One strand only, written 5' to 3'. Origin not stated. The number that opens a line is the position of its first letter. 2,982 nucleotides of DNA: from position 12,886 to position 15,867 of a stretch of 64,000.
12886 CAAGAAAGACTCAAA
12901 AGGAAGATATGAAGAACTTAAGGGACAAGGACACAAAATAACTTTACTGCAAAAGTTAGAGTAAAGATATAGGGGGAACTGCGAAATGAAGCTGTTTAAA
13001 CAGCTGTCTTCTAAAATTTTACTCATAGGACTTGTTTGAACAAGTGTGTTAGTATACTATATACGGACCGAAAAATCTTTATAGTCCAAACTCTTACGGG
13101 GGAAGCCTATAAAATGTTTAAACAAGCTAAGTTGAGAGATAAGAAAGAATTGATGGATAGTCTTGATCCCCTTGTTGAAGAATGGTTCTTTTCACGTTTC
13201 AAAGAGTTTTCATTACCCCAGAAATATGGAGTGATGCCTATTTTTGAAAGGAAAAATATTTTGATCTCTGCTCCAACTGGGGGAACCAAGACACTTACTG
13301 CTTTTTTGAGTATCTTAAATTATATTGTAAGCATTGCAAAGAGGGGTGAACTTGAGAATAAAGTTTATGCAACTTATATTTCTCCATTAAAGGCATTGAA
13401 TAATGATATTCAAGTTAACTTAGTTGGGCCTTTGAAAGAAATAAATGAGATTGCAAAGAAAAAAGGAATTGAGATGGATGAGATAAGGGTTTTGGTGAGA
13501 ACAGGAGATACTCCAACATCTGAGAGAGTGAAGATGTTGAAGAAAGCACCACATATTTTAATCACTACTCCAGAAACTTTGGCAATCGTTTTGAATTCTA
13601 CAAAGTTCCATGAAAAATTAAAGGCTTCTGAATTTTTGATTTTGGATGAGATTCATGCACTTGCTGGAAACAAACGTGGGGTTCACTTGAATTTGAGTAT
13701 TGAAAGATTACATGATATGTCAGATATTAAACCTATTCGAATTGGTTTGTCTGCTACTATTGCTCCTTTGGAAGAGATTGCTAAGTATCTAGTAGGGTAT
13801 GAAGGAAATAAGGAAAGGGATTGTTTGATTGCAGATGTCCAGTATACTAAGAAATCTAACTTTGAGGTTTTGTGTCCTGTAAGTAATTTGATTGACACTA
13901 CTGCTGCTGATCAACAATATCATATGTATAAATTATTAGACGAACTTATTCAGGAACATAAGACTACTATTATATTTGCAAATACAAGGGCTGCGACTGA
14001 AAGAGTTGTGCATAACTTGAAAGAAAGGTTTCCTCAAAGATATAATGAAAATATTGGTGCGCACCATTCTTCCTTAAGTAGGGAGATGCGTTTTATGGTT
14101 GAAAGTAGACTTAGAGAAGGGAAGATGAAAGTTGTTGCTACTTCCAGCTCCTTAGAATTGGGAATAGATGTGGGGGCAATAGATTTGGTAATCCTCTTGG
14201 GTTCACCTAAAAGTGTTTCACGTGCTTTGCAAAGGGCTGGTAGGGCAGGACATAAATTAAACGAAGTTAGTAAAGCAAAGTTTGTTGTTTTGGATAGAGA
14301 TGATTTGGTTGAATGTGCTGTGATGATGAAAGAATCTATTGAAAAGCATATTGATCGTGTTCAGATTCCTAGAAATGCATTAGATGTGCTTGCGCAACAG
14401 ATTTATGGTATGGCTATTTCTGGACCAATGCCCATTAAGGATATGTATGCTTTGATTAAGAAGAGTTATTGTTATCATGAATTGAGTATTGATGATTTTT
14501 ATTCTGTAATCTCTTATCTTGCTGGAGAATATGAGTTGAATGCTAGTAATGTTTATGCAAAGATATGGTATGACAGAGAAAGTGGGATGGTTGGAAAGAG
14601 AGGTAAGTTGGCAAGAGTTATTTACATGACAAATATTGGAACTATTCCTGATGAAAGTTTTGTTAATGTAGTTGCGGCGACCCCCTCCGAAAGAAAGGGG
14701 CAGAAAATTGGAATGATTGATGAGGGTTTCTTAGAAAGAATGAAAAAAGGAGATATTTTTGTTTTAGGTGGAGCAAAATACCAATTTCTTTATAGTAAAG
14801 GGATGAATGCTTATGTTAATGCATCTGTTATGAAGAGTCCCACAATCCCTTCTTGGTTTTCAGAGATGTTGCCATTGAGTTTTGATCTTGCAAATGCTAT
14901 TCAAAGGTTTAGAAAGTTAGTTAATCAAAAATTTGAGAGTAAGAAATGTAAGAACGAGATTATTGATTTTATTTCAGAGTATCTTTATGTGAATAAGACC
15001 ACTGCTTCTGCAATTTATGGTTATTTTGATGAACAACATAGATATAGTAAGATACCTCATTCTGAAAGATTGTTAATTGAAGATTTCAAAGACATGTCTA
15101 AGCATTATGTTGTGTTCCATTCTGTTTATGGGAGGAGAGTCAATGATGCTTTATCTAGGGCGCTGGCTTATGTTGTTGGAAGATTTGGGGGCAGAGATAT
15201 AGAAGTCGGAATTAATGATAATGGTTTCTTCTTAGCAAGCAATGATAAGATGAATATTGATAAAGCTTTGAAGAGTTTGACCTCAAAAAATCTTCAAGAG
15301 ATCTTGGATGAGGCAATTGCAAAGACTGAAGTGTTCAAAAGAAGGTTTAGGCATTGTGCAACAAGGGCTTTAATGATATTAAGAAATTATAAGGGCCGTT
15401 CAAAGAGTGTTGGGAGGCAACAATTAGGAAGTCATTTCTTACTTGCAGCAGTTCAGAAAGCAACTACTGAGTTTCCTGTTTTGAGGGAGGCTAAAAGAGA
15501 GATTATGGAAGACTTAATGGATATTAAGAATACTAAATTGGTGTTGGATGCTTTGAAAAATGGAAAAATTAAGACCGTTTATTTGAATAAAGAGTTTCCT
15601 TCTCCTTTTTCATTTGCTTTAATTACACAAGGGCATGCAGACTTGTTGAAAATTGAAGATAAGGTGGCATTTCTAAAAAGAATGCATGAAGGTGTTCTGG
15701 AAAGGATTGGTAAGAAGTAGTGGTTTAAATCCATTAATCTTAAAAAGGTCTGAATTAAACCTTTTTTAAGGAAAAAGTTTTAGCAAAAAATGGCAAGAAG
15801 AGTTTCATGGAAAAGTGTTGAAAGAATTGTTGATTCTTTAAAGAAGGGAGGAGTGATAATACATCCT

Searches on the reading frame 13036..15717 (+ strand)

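Call 34: search_protein_families(library=pfam, proteins=[window:13036-15717:+], max_evalue=0.001)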
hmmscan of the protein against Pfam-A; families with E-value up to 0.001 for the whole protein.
window:13036-15717:+ (894 aa): 6 families
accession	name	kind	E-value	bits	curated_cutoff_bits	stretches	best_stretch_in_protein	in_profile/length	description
PF08494.16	DEAD_assoc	-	1.5e-57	194.9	23.5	1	673-859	1-191/191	DEAD/H associated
PF19306.5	WH_Lhr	-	1.6e-34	119.1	27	1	436-601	5-165/168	Large helicase-related protein, winged helix domain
PF00270.35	DEAD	-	7.6e-27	94.5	26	1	62-246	4-165/167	DEAD/DEAH box helicase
PF00271.37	Helicase_C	-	1.1e-18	67.9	23.5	1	299-405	4-107/110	Helicase conserved C-terminal domain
PF04851.21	ResIII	-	2.2e-08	34.6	22.5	1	71-242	22-162/164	Type III restriction enzyme, res subunit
PF22590.2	Cas3-like_C_2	-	0.00014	22.5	27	1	309-404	3-101/106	CRISPR-associated nuclease/helicase Cas3, C-terminal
